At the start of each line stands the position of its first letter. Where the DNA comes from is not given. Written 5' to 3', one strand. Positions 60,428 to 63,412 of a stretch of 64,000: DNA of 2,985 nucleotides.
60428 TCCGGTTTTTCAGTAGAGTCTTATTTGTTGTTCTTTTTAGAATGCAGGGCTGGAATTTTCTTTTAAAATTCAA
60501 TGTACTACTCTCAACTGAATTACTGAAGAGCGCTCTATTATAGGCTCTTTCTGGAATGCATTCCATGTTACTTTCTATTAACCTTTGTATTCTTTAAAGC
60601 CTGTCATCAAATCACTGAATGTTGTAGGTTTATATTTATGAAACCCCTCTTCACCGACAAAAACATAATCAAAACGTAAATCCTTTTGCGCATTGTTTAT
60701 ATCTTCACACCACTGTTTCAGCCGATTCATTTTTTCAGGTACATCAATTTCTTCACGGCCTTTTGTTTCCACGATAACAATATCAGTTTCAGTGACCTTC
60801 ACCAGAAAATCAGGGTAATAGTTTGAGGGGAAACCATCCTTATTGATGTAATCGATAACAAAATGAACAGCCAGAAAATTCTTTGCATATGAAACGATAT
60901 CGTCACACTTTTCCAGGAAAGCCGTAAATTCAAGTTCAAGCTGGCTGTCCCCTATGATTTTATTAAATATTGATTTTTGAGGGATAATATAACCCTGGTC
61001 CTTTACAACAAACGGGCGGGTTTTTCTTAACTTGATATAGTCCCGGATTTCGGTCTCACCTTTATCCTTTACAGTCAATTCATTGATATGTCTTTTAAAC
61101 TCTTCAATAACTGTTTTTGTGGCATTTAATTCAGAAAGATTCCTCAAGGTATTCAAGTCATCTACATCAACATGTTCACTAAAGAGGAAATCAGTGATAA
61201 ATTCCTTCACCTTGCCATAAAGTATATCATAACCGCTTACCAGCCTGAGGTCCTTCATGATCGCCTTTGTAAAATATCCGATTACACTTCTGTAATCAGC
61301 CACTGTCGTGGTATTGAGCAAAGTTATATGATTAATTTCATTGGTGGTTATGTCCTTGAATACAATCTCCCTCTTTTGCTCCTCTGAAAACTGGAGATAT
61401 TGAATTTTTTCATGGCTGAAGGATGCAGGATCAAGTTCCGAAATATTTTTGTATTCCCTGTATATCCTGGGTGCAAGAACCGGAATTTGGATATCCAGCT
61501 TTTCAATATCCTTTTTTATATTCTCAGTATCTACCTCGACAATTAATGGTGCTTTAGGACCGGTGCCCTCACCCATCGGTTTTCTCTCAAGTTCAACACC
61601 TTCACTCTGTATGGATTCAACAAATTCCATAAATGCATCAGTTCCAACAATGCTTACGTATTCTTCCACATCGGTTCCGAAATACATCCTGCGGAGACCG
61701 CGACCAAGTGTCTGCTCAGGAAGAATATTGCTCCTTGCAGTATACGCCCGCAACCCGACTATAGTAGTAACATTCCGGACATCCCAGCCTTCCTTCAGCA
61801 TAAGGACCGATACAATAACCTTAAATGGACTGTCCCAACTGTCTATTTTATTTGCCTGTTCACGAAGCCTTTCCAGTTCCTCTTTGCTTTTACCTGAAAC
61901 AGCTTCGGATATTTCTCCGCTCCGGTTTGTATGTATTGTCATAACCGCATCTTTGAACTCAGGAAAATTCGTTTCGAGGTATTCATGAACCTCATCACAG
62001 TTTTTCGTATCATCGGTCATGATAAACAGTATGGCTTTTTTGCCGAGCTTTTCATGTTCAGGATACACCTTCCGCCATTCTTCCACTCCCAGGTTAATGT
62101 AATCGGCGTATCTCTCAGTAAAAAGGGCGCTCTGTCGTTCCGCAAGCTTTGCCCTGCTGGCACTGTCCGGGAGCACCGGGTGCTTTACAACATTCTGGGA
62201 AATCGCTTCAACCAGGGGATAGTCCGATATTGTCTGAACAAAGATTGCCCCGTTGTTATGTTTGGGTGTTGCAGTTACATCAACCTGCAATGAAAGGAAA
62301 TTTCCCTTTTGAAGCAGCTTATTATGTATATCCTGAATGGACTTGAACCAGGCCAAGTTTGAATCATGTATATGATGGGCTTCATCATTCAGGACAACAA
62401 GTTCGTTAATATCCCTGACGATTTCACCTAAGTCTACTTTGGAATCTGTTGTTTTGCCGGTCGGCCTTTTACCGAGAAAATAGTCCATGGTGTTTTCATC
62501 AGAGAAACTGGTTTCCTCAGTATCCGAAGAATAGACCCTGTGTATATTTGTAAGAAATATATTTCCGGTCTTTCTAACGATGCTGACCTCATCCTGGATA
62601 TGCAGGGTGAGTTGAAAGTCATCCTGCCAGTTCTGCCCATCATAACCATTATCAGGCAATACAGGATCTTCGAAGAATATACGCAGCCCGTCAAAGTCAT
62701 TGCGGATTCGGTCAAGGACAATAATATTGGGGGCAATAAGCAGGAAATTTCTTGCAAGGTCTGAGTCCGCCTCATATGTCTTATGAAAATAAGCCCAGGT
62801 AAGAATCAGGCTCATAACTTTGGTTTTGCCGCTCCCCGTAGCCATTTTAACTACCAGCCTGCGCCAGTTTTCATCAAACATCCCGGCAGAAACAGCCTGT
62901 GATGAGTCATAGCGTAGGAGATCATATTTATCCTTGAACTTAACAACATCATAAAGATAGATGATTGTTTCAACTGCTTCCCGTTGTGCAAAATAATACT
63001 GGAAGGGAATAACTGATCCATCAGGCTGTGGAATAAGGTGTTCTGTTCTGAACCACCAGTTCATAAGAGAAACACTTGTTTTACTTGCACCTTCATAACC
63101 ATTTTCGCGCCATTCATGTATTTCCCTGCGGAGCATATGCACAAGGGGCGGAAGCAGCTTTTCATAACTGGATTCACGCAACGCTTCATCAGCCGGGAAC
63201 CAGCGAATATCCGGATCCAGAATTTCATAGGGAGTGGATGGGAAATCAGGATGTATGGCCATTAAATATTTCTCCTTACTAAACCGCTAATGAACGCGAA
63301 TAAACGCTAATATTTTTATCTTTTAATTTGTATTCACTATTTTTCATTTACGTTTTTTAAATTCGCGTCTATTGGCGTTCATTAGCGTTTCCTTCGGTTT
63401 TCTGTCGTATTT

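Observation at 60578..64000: Type III-like mod-res pair interrupted by a GxxExxY nuclease-fold gene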

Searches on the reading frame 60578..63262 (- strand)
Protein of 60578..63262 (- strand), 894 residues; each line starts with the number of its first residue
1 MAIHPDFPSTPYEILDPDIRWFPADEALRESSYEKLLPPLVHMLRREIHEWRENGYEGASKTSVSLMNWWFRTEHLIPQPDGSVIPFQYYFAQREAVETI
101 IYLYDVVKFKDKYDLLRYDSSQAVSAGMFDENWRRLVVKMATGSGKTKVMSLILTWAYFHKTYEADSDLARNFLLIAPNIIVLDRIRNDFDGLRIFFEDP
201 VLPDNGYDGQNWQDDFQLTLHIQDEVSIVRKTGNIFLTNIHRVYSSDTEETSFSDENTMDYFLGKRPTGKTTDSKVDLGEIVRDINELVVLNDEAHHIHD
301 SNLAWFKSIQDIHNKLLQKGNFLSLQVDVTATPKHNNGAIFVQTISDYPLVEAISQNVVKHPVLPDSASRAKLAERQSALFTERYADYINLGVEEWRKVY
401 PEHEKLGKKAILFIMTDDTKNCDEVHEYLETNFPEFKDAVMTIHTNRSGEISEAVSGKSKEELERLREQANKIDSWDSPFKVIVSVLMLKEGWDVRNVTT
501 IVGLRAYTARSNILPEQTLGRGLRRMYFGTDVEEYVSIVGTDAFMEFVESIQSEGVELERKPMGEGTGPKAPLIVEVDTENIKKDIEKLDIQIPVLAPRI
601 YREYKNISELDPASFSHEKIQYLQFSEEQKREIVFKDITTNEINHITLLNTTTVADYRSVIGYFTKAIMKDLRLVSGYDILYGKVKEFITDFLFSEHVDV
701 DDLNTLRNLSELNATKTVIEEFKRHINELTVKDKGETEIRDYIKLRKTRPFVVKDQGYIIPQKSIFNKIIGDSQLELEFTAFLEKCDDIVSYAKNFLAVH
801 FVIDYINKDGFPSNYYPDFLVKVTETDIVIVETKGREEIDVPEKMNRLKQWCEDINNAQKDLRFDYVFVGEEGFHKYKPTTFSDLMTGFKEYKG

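Call 6: search_protein_families(library=pfam, proteins=[window:60578-63262:-], max_evalue=0.01)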
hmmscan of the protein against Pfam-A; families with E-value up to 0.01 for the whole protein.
window:60578-63262:- (894 aa): 5 families
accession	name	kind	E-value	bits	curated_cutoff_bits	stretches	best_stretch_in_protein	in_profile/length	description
PF04851.21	ResIII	-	2.7e-17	63.6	22.5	1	93-334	8-163/164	Type III restriction enzyme, res subunit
PF08722.17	Tn7_TnsA-like_N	-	6e-05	24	26.5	1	787-854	2-75/85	TnsA-like endonuclease N terminal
PF19778.5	RE_endonuc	-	0.00089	19.5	23.4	1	762-841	1-78/108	Endonuclease domain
PF00270.35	DEAD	-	0.0077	16.4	26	0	134-193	15-68/167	DEAD/DEAH box helicase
PF18766.7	SWI2_SNF2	-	0.009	16.1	26.7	0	221-363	84-189/221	SWI2/SNF2 ATPase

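Call 7: search_protein_families(library=ncbifam, proteins=[window:60578-63262:-], max_evalue=0.01)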
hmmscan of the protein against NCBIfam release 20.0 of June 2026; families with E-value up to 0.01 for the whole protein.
window:60578-63262:- (894 aa): 2 families
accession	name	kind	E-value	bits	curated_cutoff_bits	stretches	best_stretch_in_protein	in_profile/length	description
NF046055.1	restr_BPTD_3080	equivalog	7.7e-84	282.3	800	2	418-866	512-953/970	BPTD_3080 family restriction endonuclease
TIGR03310.1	matur_MocA_YgfJ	equivalog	0.0037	17.3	186.45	0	288-354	44-106/188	molybdenum cofactor cytidylyltransferase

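Call 9: find_encoding_contigs(protein=window:60578-63262:-, flank=10000, max_places=6)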
Protein window:60578-63262:- (894 aa): 1 contig read that carries it; 1 place shown.
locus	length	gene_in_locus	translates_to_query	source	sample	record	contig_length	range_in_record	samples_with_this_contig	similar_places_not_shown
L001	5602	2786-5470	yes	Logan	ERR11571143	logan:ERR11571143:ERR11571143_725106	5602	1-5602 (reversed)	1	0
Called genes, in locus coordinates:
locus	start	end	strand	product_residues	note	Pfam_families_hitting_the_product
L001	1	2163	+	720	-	?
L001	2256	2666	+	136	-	PF13366:PDDEXK_3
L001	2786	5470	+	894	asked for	PF04851:ResIII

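Call 11: search_protein_families(library=pfam, proteins=[L001:1-2163:+], max_evalue=0.01)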
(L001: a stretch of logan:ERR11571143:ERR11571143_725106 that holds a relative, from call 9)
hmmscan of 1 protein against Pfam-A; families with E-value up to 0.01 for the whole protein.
L001:1-2163:+ (720 aa): 2 families
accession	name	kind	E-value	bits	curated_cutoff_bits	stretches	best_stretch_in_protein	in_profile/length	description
PF01555.25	N6_N4_Mtase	-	1.4e-44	153.1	26.7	1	86-388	1-218/221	DNA methylase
PF02086.21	MethyltransfD12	-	0.00089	19.5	22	0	339-454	7-116/253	D12 class N6 adenine-specific DNA methyltransferase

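Call 30: find_homologous_proteins(query=window:60578-63262:-, max_evalue=1e-30)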
Query window:60578-63262:- (894 aa): 8000 proteins with E <= 1e-30 among 8000 candidates; the best 120 are listed.
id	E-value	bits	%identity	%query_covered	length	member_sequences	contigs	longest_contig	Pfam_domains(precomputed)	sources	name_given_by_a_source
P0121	0.0e+0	2041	100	100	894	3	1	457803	PF04851.22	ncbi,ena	-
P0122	0.0e+0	1830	88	100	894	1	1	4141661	PF04851.22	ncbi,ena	-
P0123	0.0e+0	1819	87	100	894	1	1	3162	PF04851.22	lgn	-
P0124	0.0e+0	1811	87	100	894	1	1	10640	PF04851.22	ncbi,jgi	jgi:type III restriction enzyme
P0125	0.0e+0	1805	86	100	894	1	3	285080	PF04851.22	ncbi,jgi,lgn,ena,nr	ncbi:MAG: DEAD/DEAH box helicase family protein [Desulfatiglans sp.]|jgi:type III restriction enzyme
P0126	0.0e+0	1802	86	100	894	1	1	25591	PF04851.22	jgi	-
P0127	0.0e+0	1781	85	100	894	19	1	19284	PF04851.22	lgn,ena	-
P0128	0.0e+0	1744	83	100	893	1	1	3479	PF04851.22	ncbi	-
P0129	0.0e+0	1734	82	100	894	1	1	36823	PF04851.22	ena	-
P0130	0.0e+0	1734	82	100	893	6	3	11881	PF19778.6,PF04851.22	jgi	jgi:type III restriction enzyme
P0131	0.0e+0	1731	82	100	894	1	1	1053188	PF08722.18,PF04851.22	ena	-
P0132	0.0e+0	1721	82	100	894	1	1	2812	PF04851.22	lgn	-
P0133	0.0e+0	1720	82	100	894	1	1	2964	PF04851.22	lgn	-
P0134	0.0e+0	1718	82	100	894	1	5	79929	PF04851.22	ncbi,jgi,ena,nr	ncbi:MAG TPA: DEAD/DEAH box helicase family protein [Treponemataceae bacterium]|nr:DEAD/DEAH box hel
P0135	0.0e+0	1718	82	100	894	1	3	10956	PF04851.22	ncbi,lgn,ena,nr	ncbi:MAG: DEAD/DEAH box helicase family protein [Spirochaetaceae bacterium]|nr:DEAD/DEAH box helicas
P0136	0.0e+0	1717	82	100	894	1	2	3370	PF04851.22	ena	-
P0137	0.0e+0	1717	82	100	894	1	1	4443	PF04851.22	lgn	-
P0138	0.0e+0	1717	82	100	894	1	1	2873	PF04851.22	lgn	-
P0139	0.0e+0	1716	82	100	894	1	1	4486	PF04851.22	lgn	-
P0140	0.0e+0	1715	82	100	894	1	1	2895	PF04851.22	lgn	-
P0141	0.0e+0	1676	80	100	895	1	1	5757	PF04851.22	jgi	-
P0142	0.0e+0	1662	79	100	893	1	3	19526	PF04851.22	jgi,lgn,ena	-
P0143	0.0e+0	1651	77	100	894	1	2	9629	PF04851.22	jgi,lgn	-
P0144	0.0e+0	1606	76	100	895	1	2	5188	PF04851.22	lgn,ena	-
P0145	0.0e+0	1600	76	100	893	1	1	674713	PF04851.22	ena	-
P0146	0.0e+0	1590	75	100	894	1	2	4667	PF19778.6,PF04851.22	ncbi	-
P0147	0.0e+0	1589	76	100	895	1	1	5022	PF04851.22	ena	-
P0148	0.0e+0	1589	75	100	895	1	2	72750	PF04851.22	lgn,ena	-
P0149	0.0e+0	1588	75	100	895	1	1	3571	PF19778.6,PF04851.22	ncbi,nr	ncbi:MAG: DEAD/DEAH box helicase family protein [Euryarchaeota archaeon]|nr:DEAD/DEAH box helicase f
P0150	0.0e+0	1586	76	100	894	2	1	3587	PF19778.6,PF04851.22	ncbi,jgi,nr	ncbi:MAG: DEAD/DEAH box helicase family protein [Deltaproteobacteria bacterium]|nr:DEAD/DEAH box hel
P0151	0.0e+0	1586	75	100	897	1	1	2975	PF19778.6,PF04851.22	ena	-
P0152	0.0e+0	1584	75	100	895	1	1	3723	PF04851.22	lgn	-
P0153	0.0e+0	1583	75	100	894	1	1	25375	PF19778.6,PF04851.22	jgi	-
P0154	0.0e+0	1583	74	100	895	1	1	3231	PF19778.6,PF04851.22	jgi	jgi:type III restriction enzyme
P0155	0.0e+0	1582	75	100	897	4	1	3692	PF04851.22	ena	-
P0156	0.0e+0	1582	75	100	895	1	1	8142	PF04851.22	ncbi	ncbi:MAG: DEAD/DEAH box helicase family protein [Bacteroidota bacterium]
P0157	0.0e+0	1582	75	100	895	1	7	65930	PF04851.22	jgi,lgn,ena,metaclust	metaclust:\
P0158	0.0e+0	1582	76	100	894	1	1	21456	PF04851.22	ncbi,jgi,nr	ncbi:MAG: DEAD/DEAH box helicase family protein [Desulfobacula sp.]|jgi:type III restriction enzyme|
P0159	0.0e+0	1582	76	100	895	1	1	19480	PF04851.22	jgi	jgi:type III restriction enzyme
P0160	0.0e+0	1581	75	100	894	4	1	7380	PF19778.6,PF04851.22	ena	-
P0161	0.0e+0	1581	75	100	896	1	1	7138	PF04851.22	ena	-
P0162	0.0e+0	1581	75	100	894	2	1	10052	PF04851.22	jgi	jgi:DNA or RNA helicases of superfamily II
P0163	0.0e+0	1580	75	100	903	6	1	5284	PF04851.22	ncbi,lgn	-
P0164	0.0e+0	1580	74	100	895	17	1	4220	PF19778.6,PF04851.22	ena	-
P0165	0.0e+0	1580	75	100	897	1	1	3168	PF19778.6,PF04851.22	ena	-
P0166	0.0e+0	1580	75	100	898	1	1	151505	PF19778.6,PF04851.22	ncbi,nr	ncbi:MAG: DEAD/DEAH box helicase family protein [Candidatus Melainabacteria bacterium]|nr:DEAD/DEAH 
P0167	0.0e+0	1580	75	100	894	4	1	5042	PF19778.6,PF04851.22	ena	-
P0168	0.0e+0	1579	75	100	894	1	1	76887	PF19778.6,PF04851.22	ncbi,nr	ncbi:MAG: DEAD/DEAH box helicase family protein [Dehalococcoidia bacterium]|nr:DEAD/DEAH box helicas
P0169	0.0e+0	1579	75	100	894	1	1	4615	PF19778.6,PF04851.22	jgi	-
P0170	0.0e+0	1579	75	100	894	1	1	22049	PF19778.6,PF04851.22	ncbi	-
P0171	0.0e+0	1579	75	100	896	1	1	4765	PF04851.22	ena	-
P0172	0.0e+0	1578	75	100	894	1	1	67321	PF19778.6,PF04851.22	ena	-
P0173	0.0e+0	1578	75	100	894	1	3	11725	PF19778.6,PF04851.22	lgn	-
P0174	0.0e+0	1578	76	100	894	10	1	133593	PF04851.22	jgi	-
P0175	0.0e+0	1577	75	100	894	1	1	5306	PF19778.6,PF04851.22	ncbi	-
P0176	0.0e+0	1577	75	100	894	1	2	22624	PF19778.6,PF04851.22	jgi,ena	jgi:type III restriction enzyme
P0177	0.0e+0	1577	74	100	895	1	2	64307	PF19778.6,PF04851.22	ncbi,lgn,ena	-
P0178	0.0e+0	1576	75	100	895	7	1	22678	PF04851.22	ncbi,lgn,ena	-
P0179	0.0e+0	1576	75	100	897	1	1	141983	PF19778.6,PF04851.22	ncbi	ncbi:MAG: DEAD/DEAH box helicase family protein [Amphritea sp.]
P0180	0.0e+0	1575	75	100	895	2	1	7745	PF04851.22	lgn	-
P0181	0.0e+0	1575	74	100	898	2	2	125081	PF19778.6,PF04851.22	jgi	jgi:type III restriction enzyme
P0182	0.0e+0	1575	74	100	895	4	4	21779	PF04851.22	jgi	jgi:type III restriction enzyme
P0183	0.0e+0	1574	75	100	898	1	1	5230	PF04851.22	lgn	-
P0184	0.0e+0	1574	75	100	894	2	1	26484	PF04851.22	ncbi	ncbi:type III restriction enzyme [Candidatus Magnetomoraceae bacterium gMMP-15]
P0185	0.0e+0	1574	75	100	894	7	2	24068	PF19778.6,PF04851.22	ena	-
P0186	0.0e+0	1573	75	100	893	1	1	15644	PF19778.6,PF04851.22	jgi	jgi:type III restriction enzyme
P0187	0.0e+0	1573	74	100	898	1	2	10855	PF19778.6,PF04851.22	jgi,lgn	jgi:type III restriction enzyme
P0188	0.0e+0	1573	74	100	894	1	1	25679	PF19778.6,PF04851.22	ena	-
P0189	0.0e+0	1573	75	100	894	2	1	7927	PF19778.6,PF04851.22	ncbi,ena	-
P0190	0.0e+0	1572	75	100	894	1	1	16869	PF04851.22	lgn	-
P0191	0.0e+0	1572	75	100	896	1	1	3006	PF04851.22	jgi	jgi:type III restriction enzyme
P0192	0.0e+0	1572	75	100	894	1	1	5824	PF19778.6,PF04851.22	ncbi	-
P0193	0.0e+0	1572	75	100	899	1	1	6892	PF04851.22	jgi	jgi:type III restriction enzyme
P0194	0.0e+0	1572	74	100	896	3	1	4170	PF04851.22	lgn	-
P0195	0.0e+0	1572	75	100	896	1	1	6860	PF00270.36,PF19778.6,PF04851.22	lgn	-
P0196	0.0e+0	1571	75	100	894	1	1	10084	PF19778.6,PF04851.22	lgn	-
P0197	0.0e+0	1571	75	100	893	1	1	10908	PF04851.22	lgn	-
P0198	0.0e+0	1571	74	100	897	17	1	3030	PF04851.22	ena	-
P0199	0.0e+0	1571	74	100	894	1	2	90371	PF19778.6,PF04851.22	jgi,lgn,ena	-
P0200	0.0e+0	1571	74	100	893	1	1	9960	PF19778.6,PF04851.22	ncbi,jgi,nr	ncbi:MAG: DEAD/DEAH box helicase family protein [Deltaproteobacteria bacterium]|nr:DEAD/DEAH box hel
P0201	0.0e+0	1570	75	100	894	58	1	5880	PF04851.22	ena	-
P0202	0.0e+0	1570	74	100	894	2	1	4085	PF19778.6,PF04851.22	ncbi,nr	ncbi:MAG: DEAD/DEAH box helicase family protein [Pseudomonadota bacterium]|nr:DEAD/DEAH box helicase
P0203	0.0e+0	1570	75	100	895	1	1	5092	PF04851.22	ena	-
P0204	0.0e+0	1570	75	100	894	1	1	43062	PF04851.22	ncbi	ncbi:type III restriction enzyme [Candidatus Magnetomoraceae bacterium gMMP-1]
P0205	0.0e+0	1570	74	100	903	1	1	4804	PF19778.6,PF04851.22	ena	-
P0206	0.0e+0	1570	74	100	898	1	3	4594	PF04851.22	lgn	-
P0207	0.0e+0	1570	74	100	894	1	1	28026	PF19778.6,PF04851.22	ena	-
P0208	0.0e+0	1570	75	100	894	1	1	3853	PF04851.22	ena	-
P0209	0.0e+0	1570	75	100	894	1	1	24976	PF04851.22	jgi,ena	-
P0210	0.0e+0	1569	74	100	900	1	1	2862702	PF19778.6,PF04851.22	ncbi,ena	-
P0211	0.0e+0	1569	74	100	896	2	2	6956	PF04851.22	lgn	-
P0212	0.0e+0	1569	75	100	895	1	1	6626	PF04851.22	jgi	jgi:type III restriction enzyme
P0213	0.0e+0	1569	74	100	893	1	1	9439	PF19778.6,PF04851.22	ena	-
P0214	0.0e+0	1568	74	100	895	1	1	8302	PF19778.6,PF04851.22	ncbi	-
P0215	0.0e+0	1568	74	100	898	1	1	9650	PF04851.22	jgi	-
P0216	0.0e+0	1568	74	100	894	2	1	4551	PF04851.22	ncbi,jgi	jgi:type III restriction enzyme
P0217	0.0e+0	1568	74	100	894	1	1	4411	PF04851.22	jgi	-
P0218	0.0e+0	1568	74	100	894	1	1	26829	PF19778.6,PF04851.22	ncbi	-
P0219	0.0e+0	1568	75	100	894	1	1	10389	PF04851.22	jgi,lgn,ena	-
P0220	0.0e+0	1568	75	100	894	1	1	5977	PF19778.6,PF04851.22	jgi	-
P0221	0.0e+0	1567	74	100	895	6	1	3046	PF04851.22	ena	-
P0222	0.0e+0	1567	75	100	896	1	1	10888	PF19778.6,PF04851.22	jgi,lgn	-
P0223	0.0e+0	1567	74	100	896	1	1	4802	PF19778.6,PF04851.22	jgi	jgi:type III restriction enzyme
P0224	0.0e+0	1567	74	100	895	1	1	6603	PF19778.6,PF04851.22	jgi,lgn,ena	-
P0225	0.0e+0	1567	75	100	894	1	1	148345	PF04851.22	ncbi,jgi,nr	ncbi:MAG: DEAD/DEAH box helicase family protein [Gammaproteobacteria bacterium]|nr:DEAD/DEAH box hel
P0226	0.0e+0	1566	74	100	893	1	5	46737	PF19778.6,PF04851.22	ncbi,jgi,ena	-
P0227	0.0e+0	1566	74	100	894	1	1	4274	PF04851.22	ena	-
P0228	0.0e+0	1566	74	100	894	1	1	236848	PF04851.22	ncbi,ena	-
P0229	0.0e+0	1566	74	100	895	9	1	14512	PF04851.22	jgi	-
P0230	0.0e+0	1566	74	100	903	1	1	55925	PF04851.22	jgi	jgi:type III restriction enzyme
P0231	0.0e+0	1566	74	100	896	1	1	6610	PF19778.6,PF04851.22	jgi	jgi:type III restriction enzyme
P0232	0.0e+0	1565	75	100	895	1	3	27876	PF04851.22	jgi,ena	jgi:type III restriction enzyme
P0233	0.0e+0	1565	75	100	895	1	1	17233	PF08722.18,PF04851.22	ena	-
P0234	0.0e+0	1565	73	100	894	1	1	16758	PF19778.6,PF04851.22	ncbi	-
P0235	0.0e+0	1565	74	100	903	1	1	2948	PF04851.22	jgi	-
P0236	0.0e+0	1565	74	100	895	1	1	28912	PF04851.22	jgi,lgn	jgi:type III restriction enzyme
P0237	0.0e+0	1565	74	100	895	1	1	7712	PF19778.6,PF04851.22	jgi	-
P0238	0.0e+0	1564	74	100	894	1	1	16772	PF04851.22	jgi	-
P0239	0.0e+0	1564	74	100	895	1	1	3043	PF19778.6,PF04851.22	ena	-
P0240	0.0e+0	1564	74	100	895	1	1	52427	PF04851.22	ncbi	ncbi:MAG: DEAD/DEAH box helicase family protein [Nitrospirota bacterium]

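Call 31: find_related_loci(query=window:60578-63262:-, collection=metagenome_contigs, flank=3000)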
Query window:60578-63262:- (894 aa) in metagenome_contigs; peptide patterns used: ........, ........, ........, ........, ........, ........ (x = any residue, [..] = any of these).
600 stretches matched a pattern (row limit reached: there are more); 572 encode a relative of the query (tblastn E <= 1e-3); the best 80 are kept; 80 distinct loci.
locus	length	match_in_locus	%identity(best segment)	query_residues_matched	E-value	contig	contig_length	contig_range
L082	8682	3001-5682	85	1-894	0e+0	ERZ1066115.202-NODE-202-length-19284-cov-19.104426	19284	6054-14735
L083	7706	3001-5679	77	1-893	0e+0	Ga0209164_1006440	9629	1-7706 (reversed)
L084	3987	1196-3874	75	1-893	0e+0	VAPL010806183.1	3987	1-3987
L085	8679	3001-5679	75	1-893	0e+0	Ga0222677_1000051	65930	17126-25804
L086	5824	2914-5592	75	1-893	0e+0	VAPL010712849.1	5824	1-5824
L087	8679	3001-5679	74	1-893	0e+0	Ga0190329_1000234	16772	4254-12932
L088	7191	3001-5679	74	1-893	0e+0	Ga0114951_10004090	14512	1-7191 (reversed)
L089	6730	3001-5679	75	1-893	0e+0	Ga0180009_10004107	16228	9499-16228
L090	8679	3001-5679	74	1-893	0e+0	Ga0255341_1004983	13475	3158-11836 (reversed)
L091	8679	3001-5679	74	1-893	0e+0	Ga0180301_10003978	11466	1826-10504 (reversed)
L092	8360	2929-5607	74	1-893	0e+0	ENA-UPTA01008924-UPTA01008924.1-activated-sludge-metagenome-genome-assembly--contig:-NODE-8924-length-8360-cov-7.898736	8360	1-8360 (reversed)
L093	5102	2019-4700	74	1-894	0e+0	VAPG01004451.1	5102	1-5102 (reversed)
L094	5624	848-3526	74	1-893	0e+0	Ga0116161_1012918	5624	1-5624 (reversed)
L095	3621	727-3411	74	1-893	0e+0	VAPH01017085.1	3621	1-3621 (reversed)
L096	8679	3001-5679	73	1-893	0e+0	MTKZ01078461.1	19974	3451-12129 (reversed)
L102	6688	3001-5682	74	1-893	0e+0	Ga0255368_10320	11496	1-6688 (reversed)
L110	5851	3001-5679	72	1-893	0e+0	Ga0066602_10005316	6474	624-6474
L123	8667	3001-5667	73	1-893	0e+0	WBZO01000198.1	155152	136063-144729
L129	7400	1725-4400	71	1-893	0e+0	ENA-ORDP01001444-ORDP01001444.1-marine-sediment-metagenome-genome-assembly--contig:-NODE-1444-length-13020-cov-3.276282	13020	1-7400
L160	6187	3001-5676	70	1-893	0e+0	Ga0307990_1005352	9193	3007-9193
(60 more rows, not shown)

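Call 35: find_encoding_contigs(protein=P0122, flank=4000, max_places=2)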
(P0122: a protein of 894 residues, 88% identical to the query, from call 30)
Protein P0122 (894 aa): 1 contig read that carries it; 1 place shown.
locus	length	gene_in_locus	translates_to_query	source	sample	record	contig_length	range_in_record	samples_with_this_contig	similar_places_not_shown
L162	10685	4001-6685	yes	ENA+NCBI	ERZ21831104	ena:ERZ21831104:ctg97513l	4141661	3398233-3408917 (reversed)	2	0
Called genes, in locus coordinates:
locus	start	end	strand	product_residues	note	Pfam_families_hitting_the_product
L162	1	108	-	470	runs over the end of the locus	PF02195:ParB_N (weak), PF08279:HTH_11 (faint), PF13384:HTH_23 (faint), PF01555:N6_N4_Mtase (weak)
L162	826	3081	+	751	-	PF01555:N6_N4_Mtase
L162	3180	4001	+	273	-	PF04383:KilA-N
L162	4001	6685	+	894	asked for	PF04851:ResIII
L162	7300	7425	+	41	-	-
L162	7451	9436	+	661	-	PF00512:HisKA (faint), PF08447:PAS_3 (faint), PF00989:PAS (weak), PF08448:PAS_4, PF13188:PAS_8 (weak), PF13426:PAS_9, PF02518:HATPase_c, PF00072:Response_reg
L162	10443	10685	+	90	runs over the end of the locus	PF00805:Pentapeptide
